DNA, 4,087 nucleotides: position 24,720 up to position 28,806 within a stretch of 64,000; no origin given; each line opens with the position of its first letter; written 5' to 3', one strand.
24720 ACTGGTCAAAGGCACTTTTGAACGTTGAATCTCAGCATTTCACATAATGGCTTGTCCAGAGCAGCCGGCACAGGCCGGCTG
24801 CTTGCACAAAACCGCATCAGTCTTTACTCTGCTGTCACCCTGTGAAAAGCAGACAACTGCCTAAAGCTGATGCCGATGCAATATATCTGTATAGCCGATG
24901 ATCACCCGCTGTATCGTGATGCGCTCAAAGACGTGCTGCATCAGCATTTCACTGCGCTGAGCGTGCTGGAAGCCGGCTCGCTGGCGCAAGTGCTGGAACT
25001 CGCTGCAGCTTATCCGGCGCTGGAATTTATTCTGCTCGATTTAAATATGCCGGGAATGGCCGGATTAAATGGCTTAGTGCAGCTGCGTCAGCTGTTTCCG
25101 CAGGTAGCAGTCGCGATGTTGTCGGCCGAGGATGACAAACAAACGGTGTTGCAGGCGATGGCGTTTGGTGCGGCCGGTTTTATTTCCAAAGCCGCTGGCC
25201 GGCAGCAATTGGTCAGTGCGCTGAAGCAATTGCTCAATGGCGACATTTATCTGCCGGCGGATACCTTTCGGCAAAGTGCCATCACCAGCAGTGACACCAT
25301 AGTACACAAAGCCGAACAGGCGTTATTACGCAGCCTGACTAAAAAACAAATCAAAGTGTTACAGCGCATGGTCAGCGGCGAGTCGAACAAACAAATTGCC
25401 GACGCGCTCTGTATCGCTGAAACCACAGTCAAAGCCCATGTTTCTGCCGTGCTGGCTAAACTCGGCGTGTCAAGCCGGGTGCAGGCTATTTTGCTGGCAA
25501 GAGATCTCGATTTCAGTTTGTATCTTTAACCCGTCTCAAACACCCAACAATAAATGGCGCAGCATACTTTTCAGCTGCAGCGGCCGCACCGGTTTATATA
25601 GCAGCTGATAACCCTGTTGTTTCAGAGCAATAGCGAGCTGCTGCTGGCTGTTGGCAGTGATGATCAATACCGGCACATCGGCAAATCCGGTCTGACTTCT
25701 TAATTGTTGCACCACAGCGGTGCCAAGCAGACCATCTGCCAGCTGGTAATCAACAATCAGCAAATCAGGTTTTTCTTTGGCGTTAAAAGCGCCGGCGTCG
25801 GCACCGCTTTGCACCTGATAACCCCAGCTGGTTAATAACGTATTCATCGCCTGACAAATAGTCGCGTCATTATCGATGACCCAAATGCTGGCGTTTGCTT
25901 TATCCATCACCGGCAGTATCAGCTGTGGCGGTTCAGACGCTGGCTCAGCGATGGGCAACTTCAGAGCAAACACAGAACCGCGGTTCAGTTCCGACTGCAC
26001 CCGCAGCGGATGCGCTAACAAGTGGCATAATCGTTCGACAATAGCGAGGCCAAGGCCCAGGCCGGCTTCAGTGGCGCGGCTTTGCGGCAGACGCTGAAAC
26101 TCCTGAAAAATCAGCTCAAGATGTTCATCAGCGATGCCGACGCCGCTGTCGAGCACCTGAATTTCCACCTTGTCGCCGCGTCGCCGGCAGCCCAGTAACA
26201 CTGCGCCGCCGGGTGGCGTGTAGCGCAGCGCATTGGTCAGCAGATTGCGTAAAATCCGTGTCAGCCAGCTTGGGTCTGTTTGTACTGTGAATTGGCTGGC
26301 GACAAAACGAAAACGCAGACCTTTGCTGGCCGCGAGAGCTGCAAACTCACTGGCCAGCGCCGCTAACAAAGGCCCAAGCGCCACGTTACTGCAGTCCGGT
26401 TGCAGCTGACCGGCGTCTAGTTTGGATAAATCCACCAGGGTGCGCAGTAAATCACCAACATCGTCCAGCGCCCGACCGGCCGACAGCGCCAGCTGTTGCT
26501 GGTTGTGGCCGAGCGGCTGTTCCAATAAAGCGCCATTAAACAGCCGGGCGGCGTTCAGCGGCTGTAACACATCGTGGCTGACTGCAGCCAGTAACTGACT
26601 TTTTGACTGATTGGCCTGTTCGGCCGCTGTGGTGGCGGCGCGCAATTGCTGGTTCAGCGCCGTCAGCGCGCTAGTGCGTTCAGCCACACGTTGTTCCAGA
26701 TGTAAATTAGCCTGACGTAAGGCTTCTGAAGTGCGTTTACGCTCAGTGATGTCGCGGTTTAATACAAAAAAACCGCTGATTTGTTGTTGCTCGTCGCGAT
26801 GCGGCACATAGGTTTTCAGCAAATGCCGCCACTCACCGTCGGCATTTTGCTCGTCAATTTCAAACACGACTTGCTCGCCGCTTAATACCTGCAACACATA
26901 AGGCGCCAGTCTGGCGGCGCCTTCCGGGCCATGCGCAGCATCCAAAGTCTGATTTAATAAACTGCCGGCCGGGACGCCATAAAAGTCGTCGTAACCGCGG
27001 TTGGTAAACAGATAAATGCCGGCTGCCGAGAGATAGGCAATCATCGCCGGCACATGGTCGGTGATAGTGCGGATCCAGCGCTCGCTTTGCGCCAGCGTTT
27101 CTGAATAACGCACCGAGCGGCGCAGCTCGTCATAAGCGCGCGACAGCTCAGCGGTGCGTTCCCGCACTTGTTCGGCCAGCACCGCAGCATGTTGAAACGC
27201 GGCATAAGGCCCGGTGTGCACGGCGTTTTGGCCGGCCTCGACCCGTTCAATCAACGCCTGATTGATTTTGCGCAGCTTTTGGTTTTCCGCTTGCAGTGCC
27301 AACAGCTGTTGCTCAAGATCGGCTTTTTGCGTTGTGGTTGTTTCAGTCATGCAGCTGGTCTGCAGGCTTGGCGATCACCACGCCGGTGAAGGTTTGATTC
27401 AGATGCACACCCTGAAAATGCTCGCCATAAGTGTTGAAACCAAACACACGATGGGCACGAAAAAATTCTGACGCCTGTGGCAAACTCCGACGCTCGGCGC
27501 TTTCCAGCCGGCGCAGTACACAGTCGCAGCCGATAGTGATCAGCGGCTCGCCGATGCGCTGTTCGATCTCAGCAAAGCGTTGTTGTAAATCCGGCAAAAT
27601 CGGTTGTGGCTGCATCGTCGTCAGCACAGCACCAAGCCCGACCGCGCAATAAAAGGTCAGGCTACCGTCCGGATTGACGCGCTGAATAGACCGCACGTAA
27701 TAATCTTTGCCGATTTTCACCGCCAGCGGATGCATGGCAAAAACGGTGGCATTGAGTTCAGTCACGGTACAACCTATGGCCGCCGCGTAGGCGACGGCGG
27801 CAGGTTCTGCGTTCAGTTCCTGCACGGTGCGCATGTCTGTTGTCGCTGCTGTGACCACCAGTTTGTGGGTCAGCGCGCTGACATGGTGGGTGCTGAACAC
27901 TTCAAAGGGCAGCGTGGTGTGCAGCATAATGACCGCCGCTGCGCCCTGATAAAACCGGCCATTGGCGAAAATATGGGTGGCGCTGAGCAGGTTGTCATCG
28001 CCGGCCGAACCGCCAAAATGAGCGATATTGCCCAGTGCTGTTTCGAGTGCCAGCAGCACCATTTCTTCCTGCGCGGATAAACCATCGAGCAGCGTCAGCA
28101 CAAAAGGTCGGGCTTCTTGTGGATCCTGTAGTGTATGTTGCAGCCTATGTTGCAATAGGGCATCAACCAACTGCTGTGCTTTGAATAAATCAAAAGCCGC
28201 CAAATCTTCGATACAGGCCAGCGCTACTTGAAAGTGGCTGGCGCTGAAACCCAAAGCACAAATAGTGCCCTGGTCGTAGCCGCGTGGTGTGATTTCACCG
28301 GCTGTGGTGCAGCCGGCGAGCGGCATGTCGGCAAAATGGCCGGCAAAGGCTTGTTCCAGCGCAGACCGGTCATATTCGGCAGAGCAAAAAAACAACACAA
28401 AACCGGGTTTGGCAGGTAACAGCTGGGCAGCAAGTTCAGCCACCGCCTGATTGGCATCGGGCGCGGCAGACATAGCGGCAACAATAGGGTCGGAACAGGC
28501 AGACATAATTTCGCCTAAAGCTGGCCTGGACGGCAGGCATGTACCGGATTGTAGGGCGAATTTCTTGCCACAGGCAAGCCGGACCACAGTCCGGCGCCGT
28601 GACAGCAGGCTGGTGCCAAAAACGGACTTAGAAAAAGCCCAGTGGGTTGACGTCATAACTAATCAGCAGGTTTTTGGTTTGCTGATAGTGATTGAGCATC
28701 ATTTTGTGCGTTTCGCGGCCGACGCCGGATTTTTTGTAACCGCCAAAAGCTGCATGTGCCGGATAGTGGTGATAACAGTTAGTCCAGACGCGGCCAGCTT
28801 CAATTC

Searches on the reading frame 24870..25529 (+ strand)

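Call 3: search_protein_families(library=pfam, proteins=[window:24870-25529:+])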
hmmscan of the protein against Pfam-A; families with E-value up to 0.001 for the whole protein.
window:24870-25529:+ (219 aa): 3 families
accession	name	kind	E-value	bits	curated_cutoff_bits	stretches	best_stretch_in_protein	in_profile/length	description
PF00072.30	Response_reg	-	8.8e-23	81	30.2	1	6-118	1-110/111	Response regulator receiver domain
PF00196.25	GerE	-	1.9e-20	72.7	23.5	1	155-210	2-57/57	Bacterial regulatory proteins, luxR family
PF08281.18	Sigma70_r4_2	-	6e-05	23.1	25.7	1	150-198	5-54/54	Sigma-70, region 4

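Call 4: search_protein_families(library=ncbifam, proteins=[window:24870-25529:+])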
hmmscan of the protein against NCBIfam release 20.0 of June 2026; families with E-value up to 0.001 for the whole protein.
window:24870-25529:+ (219 aa): 76 families (the best 25 are shown)
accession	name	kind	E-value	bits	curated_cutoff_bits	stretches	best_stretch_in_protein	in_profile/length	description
NF041830.1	RR_TF_ErdR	exception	3.6e-48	164.1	390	1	6-214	4-209/213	response regulator transcription factor ErdR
NF007935.0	PRK10651.1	equivalog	1.5e-35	122.4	250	1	5-208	8-208/216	two-component system response regulator NarL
NF052445.1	RespRegMctR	equivalog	9.5e-31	106.8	300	1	6-206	4-195/205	two-component system response regulator MctR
NF007708.0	PRK10403.1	equivalog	2e-30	105.9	343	1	6-209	9-207/215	nitrate/nitrite response regulator protein NarP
NF047785.1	respo_reg_MadR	equivalog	2.3e-28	99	300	1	6-211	3-204/209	MadR family response regulator transcription factor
NF011896.0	PRK15369.1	equivalog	2.8e-27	95.7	242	1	5-212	5-206/211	two component system response regulator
NF007403.0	PRK09935.1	equivalog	2.6e-26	92.5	271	1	5-211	5-205/210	fimbria biosynthesis transcriptional regulator FimZ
NF007419.0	PRK09958.1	equivalog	8.7e-24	84.2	251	1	7-207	4-195/204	acid-sensing system DNA-binding response regulator EvgA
NF007018.1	PRK09483.1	equivalog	1.6e-23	83.5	280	1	6-210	4-203/217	UvrY/SirA/GacA family response regulator transcription factor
NF007685.0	PRK10360.1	equivalog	1.6e-18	67.2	258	1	4-205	2-187/196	response regulator transcription factor UhpA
NF006900.1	PRK09390.1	equivalog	1.8e-17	63.5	255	1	5-204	6-191/203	response regulator FixJ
NF007505.1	PRK10100.1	equivalog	6.1e-15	55.4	250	1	102-212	94-201/204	biofilm master transcriptional regulator CsgD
NF040749.1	tetrathio_RR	equivalog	2.9e-14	53.2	290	1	53-203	46-181/191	tetrathionate respiration response regulator TtrR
NF003420.0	PRK04841.1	equivalog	1.2e-12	46.7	537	1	154-213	837-896/903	HTH-type transcriptional regulator MalT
NF001965.0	PRK00742.1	subfamily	3.1e-11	43.1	293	1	6-186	6-176/357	chemotaxis-specific protein-glutamate methyltransferase CheB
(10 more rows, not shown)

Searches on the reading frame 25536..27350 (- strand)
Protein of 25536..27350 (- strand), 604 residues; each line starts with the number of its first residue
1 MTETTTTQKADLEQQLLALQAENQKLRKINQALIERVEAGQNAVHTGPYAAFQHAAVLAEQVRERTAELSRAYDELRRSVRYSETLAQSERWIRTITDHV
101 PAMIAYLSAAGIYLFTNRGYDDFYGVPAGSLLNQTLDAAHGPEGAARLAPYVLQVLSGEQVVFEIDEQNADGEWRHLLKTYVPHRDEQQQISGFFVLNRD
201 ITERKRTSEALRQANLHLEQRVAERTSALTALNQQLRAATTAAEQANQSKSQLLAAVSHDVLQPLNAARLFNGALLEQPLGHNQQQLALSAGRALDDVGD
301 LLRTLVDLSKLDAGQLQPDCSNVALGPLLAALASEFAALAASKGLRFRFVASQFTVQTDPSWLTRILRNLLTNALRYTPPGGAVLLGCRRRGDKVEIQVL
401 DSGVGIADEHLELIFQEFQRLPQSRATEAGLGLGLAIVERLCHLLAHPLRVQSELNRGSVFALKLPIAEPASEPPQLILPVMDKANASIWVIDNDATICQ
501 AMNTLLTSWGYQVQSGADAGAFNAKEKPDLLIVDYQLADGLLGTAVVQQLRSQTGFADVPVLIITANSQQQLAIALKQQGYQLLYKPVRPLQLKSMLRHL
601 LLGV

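Call 3: search_protein_families(library=pfam, proteins=[window:25536-27350:-])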
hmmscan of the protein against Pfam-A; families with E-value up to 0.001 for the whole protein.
window:25536-27350:- (604 aa): 4 families
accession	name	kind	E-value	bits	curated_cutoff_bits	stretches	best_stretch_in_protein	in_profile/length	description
PF02518.31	HATPase_c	-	4.8e-23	82.2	26.4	1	359-468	2-110/111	Histidine kinase-, DNA gyrase B-, and HSP90-like ATPase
PF08448.16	PAS_4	-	4.4e-22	78.8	23.1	1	98-206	2-110/110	PAS fold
PF00072.30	Response_reg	-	2.4e-13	50.6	30.2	1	489-597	1-110/111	Response regulator receiver domain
PF00512.31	HisKA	-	1.7e-09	38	26.9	1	249-314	1-66/66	His Kinase A (phospho-acceptor) domain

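Call 4: search_protein_families(library=ncbifam, proteins=[window:25536-27350:-])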
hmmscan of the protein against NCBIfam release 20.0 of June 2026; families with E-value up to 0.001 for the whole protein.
window:25536-27350:- (604 aa): 106 families (the best 25 are shown)
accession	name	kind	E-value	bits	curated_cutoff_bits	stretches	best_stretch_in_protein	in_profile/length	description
NF041831.1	NO_HK_NahK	exception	3.6e-174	581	1500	2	81-601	311-854/854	hybrid sensor histidine kinase/response regulator NahK/ErcS'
NF041832.1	near_NosP_CTERM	subfamily_domain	5.8e-135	450.1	400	1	244-601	1-370/370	NahK/ErcS family hybrid sensor histidine kinase/response regulator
TIGR02956.1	TMAO_torS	equivalog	2.2e-55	188.3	676.5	1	203-601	410-820/967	TMAO reductase system sensor histidine kinase/response regulator TorS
NF008302.0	PRK11091.1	equivalog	4e-47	160.9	838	2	240-600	273-642/779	aerobic respiration two-component sensor histidine kinase ArcB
NF011874.0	PRK15347.1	equivalog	3.4e-43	147.8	852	1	210-477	365-622/921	two component system sensor kinase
NF046044.1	PnpS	equivalog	9.1e-42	143.4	400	1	241-466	161-390/390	two-component system histidine kinase PnpS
NF041880.1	EPS_EpsF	equivalog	9.9e-40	136.5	900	2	236-441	260-465/492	response regulator EpsF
NF038297.2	hybrid_HK_HrmK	equivalog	9.6e-38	130.2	725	1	223-568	208-574/607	hybrid histidine kinase/response regulator HrmK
NF041947.1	LuxQ_Vibrio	equivalog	9.5e-37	126.3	1200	1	229-599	451-837/843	quorum-sensing autoinducer 2 sensor kinase/phosphatase LuxQ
TIGR02966.1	phoR_proteo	equivalog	9.9e-37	126.7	334.2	1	205-464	67-332/333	phosphate regulon sensor histidine kinase PhoR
NF008099.0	PRK10841.1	equivalog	4.7e-36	123.9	920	1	227-556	447-772/949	two-component system sensor histidine kinase RcsC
NF047465.1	hybrid_HK_LvrA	exception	9e-35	119.9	1200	2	230-471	182-426/819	hybrid histidine kinase/response regulator LvrA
NF008318.0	PRK11107.1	equivalog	4.8e-33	114.3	890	1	233-598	276-647/920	two-component sensor histidine kinase BarA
NF041735.1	hist_kin_RppB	equivalog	1.8e-32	112.7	400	1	244-466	210-438/438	two-component system sensor histidine kinase RppB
NF008543.0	PRK11466.1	equivalog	3.3e-32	111.3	982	1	208-600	402-797/914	TMAO reductase system sensor histidine kinase/response regulator TorS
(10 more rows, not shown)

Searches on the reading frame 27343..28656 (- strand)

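Call 3: search_protein_families(library=pfam, proteins=[window:27343-28656:-])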
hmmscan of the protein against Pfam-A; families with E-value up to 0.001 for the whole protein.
window:27343-28656:- (437 aa): 2 families
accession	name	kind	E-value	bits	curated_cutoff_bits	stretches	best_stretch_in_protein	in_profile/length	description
PF08495.15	FIST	-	1.6e-41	142.7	23.2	1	86-284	2-189/189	FIST N domain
PF10442.14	FIST_C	-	2.3e-24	86.4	28.5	1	286-414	1-130/131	FIST C domain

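Call 4: search_protein_families(library=ncbifam, proteins=[window:27343-28656:-])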
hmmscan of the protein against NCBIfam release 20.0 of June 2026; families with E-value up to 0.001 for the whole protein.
window:27343-28656:- (437 aa): 1 family
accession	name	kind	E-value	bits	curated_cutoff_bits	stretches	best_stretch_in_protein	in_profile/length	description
NF041558.1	NosP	equivalog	7.5e-155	515.5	450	1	61-429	1-368/368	nitric oxide-sensing protein NosP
